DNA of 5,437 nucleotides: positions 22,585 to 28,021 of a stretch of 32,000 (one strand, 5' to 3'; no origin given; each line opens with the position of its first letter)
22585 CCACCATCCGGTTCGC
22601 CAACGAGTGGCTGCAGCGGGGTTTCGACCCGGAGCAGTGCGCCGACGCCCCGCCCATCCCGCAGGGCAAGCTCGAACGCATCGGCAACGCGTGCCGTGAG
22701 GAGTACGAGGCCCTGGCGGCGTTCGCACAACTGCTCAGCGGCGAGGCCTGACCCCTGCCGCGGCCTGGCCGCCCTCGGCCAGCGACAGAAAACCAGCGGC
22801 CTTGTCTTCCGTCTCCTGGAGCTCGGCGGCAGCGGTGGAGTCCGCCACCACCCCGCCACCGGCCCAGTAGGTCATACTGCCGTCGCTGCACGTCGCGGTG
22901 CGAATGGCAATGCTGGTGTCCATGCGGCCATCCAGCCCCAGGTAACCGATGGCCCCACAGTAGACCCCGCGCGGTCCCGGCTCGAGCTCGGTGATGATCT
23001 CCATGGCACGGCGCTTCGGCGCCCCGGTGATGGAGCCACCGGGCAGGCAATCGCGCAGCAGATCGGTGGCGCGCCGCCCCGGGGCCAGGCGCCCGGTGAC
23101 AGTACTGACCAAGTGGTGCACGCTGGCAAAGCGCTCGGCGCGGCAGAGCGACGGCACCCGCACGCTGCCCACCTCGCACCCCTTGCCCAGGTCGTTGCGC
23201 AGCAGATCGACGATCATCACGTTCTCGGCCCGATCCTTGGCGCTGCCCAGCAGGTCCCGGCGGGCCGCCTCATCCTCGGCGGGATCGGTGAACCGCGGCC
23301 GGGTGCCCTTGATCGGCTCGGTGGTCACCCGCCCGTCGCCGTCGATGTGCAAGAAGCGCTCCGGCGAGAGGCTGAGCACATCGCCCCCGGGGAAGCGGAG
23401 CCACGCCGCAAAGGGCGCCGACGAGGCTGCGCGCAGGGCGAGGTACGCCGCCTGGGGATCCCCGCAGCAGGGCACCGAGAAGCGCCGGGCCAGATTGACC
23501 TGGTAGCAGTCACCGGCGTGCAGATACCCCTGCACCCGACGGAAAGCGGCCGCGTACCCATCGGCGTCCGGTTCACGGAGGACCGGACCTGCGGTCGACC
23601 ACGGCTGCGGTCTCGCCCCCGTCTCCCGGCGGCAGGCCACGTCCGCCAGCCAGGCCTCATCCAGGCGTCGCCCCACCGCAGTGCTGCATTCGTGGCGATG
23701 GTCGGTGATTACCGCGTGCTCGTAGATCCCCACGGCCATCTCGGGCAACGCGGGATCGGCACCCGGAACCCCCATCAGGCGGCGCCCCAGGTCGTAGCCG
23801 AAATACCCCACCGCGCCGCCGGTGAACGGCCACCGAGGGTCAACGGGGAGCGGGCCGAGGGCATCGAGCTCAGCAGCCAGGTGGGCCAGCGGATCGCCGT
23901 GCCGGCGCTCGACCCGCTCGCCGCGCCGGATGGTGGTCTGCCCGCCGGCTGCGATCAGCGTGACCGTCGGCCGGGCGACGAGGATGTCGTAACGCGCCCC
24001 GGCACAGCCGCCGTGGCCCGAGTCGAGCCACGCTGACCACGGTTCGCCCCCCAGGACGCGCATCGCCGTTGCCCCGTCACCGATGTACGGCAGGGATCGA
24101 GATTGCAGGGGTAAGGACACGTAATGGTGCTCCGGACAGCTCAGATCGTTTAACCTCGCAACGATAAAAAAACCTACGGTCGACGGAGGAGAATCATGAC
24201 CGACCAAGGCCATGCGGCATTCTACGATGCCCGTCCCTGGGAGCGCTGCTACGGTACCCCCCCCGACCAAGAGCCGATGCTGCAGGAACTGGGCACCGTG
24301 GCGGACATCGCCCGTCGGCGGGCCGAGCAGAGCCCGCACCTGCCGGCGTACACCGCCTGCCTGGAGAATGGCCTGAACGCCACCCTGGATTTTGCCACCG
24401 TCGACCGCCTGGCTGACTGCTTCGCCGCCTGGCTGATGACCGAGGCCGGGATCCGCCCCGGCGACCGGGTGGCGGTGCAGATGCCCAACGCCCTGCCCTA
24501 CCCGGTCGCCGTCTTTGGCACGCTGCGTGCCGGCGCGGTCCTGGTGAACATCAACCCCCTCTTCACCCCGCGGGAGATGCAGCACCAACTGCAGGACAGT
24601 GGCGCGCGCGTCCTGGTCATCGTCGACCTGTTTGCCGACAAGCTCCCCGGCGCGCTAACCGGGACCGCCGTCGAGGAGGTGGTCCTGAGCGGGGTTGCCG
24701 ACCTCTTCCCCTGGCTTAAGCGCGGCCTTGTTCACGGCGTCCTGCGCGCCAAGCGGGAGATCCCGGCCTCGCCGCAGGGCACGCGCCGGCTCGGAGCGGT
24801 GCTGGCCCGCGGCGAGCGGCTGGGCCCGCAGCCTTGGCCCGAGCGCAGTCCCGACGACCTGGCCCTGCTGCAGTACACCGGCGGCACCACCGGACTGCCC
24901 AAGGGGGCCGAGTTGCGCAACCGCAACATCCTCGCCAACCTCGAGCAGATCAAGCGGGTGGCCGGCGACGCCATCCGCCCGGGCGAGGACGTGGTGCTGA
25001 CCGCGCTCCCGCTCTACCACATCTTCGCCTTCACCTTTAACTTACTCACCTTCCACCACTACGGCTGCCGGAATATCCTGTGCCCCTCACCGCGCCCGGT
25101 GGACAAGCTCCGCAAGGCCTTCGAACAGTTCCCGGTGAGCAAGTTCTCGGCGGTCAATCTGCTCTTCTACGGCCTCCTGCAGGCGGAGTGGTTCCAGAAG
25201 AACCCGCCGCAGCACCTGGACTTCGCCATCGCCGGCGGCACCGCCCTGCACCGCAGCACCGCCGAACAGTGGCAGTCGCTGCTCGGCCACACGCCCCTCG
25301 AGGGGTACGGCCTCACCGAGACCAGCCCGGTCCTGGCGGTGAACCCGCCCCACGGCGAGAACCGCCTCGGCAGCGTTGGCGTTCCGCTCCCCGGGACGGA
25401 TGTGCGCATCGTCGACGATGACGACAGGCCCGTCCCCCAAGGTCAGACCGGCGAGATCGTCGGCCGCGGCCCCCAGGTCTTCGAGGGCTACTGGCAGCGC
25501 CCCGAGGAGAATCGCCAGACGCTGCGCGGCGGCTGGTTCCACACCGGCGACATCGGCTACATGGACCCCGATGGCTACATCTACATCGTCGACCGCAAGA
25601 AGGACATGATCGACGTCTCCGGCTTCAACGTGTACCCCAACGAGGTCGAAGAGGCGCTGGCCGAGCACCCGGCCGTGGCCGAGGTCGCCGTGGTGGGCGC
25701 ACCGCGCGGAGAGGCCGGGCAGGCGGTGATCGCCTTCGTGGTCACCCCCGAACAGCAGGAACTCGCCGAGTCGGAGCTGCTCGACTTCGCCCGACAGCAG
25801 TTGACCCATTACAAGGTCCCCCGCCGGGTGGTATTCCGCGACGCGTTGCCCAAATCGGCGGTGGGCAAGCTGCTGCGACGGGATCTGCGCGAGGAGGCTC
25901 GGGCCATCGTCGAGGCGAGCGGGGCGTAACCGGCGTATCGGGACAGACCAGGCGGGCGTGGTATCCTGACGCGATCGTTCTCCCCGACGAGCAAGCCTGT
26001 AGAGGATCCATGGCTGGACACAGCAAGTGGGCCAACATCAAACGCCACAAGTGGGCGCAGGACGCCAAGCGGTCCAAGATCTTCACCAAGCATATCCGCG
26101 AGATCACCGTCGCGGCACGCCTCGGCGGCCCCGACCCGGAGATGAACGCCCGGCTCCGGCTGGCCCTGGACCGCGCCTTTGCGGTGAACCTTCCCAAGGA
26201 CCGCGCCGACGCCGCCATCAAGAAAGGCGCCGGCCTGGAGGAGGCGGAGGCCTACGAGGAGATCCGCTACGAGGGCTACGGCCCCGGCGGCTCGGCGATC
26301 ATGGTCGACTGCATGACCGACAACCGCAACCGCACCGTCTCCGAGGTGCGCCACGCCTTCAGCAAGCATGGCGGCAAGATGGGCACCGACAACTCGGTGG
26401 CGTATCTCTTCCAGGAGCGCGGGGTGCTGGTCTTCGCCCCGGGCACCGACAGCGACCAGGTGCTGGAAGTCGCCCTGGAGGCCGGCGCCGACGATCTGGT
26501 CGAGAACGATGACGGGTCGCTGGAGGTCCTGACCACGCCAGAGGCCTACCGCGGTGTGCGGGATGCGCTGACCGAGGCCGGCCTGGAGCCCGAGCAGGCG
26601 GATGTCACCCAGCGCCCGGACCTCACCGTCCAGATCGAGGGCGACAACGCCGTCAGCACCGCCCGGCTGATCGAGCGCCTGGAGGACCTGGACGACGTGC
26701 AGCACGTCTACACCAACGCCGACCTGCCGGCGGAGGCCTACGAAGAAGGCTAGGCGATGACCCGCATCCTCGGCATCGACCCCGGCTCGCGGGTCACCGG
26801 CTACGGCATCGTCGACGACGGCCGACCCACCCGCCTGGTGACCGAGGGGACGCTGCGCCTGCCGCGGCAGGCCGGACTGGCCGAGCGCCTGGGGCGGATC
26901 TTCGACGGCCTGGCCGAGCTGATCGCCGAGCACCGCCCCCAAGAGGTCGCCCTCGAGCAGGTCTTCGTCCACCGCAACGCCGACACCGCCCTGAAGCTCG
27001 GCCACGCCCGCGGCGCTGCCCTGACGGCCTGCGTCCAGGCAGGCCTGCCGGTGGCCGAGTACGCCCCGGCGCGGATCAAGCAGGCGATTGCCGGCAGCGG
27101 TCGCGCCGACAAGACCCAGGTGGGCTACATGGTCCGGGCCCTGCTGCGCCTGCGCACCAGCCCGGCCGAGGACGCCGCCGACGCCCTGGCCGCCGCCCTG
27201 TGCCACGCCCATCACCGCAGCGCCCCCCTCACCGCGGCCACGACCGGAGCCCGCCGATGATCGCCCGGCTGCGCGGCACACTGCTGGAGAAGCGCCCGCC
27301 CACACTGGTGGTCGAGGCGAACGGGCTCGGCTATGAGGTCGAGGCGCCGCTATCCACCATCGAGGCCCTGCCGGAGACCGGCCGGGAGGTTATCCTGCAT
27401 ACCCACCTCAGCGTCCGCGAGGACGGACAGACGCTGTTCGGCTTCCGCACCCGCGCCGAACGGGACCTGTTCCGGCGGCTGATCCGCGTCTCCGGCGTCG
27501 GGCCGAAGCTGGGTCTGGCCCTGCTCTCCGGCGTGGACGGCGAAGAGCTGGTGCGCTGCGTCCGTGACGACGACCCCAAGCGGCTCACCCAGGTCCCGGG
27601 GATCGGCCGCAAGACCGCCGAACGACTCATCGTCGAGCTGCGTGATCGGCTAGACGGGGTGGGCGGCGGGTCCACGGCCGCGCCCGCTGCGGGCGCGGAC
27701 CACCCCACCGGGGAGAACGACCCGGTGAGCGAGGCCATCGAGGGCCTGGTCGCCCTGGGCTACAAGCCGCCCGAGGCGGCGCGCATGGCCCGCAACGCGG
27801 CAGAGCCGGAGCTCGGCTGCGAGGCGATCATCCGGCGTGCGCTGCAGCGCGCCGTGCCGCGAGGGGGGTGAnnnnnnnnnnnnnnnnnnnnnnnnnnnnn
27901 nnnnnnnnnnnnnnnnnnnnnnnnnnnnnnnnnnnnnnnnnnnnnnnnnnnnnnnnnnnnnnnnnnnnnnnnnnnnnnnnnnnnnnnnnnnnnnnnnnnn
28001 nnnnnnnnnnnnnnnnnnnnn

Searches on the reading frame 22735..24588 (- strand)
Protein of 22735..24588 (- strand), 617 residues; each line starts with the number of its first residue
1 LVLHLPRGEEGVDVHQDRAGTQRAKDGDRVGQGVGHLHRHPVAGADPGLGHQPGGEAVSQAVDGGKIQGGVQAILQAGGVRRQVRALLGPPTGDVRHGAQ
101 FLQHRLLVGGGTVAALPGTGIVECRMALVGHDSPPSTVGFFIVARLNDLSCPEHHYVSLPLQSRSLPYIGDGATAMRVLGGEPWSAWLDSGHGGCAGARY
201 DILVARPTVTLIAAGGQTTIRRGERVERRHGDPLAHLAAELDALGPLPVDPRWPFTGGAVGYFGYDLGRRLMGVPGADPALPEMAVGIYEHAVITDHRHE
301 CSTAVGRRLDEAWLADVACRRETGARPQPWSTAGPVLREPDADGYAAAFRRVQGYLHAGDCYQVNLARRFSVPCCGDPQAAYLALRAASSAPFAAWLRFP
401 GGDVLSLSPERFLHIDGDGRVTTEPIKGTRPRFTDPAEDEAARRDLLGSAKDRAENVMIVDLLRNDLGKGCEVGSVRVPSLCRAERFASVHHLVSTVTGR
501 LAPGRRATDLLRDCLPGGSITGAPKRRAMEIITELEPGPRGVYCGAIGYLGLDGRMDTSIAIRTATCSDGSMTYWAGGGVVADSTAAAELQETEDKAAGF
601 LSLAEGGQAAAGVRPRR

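Call 9: search_protein_families(library=pfam, proteins=[window:22735-24588:-])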
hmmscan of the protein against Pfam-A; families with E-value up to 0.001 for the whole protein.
window:22735-24588:- (617 aa): 2 families
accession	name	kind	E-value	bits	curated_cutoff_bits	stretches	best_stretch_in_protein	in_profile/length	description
PF00425.24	Chorismate_bind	-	2.7e-90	302.8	27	1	343-596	3-257/257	chorismate binding enzyme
PF04715.19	Anth_synt_I_N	-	2.9e-19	70.1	23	1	174-298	7-134/140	Anthranilate synthase component I, N terminal region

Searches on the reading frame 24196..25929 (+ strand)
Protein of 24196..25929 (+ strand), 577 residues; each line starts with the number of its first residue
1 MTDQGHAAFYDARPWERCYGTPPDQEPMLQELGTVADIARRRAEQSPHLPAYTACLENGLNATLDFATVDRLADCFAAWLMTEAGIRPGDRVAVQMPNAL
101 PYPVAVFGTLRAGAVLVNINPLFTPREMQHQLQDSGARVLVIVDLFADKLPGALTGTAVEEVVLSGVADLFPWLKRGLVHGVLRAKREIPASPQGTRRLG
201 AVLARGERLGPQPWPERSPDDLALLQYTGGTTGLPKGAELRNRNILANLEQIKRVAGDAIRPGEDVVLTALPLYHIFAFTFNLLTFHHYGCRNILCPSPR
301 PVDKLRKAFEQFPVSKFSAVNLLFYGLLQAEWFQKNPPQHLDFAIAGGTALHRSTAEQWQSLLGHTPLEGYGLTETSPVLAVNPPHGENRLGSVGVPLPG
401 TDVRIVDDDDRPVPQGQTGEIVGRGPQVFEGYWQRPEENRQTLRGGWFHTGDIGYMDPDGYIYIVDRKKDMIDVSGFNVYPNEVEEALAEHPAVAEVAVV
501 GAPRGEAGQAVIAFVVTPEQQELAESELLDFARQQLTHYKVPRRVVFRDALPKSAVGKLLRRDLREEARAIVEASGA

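Call 47: search_protein_families(library=pfam, proteins=[window:24196-25929:+], max_evalue=0.00001)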
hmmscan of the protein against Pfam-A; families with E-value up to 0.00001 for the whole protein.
window:24196-25929:+ (577 aa): 2 families
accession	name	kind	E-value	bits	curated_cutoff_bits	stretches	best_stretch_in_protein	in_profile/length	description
PF00501.34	AMP-binding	-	9.8e-87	291.7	29.9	1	40-433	2-384/384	AMP-binding enzyme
PF13193.12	AMP-binding_C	-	5.6e-22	78.9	24.5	1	483-558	1-76/76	AMP-binding enzyme C-terminal domain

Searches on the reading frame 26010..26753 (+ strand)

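Call 47: search_protein_families(library=pfam, proteins=[window:26010-26753:+], max_evalue=0.00001)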
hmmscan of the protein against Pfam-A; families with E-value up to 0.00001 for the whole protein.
window:26010-26753:+ (247 aa): 2 families
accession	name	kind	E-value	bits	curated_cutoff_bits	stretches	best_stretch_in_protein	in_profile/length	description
PF01709.26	Transcrip_reg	-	1e-58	198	27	1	82-237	1-160/160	TACO1/YebC second and third domain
PF20772.2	TACO1_YebC_N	-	5.4e-31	107.3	36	1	5-75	1-72/73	TACO1/YebC protein N-terminal domain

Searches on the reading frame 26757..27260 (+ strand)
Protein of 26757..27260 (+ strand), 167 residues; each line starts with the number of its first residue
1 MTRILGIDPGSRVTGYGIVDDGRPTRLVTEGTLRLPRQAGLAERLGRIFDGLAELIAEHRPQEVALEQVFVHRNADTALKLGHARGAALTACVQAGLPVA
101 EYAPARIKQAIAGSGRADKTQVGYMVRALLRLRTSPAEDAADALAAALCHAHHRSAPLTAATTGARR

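Call 47: search_protein_families(library=pfam, proteins=[window:26757-27260:+], max_evalue=0.00001)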
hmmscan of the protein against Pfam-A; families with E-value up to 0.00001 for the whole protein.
window:26757-27260:+ (167 aa): 1 family
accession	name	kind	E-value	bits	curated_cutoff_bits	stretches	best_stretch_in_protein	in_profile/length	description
PF02075.23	RuvC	-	1.2e-47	162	22.2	1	4-150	1-148/148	Crossover junction endodeoxyribonuclease RuvC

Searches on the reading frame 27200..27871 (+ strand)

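Call 47: search_protein_families(library=pfam, proteins=[window:27200-27871:+], max_evalue=0.00001)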
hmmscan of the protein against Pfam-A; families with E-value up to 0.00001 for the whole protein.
window:27200-27871:+ (223 aa): 4 families
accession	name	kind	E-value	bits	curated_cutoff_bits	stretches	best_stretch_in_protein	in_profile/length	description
PF01330.27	RuvA_N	-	2.1e-22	79.4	23.6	1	20-81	1-61/61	RuvA N terminal domain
PF14520.12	HHH_5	-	3e-17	63.3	27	1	91-149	1-57/57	Helix-hairpin-helix domain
PF07499.19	RuvA_C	-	8.5e-12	45.8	24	1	174-217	1-45/47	RuvA, C-terminal domain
PF00633.29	HHH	-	3.1e-06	27.2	24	0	122-143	6-27/30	Helix-hairpin-helix motif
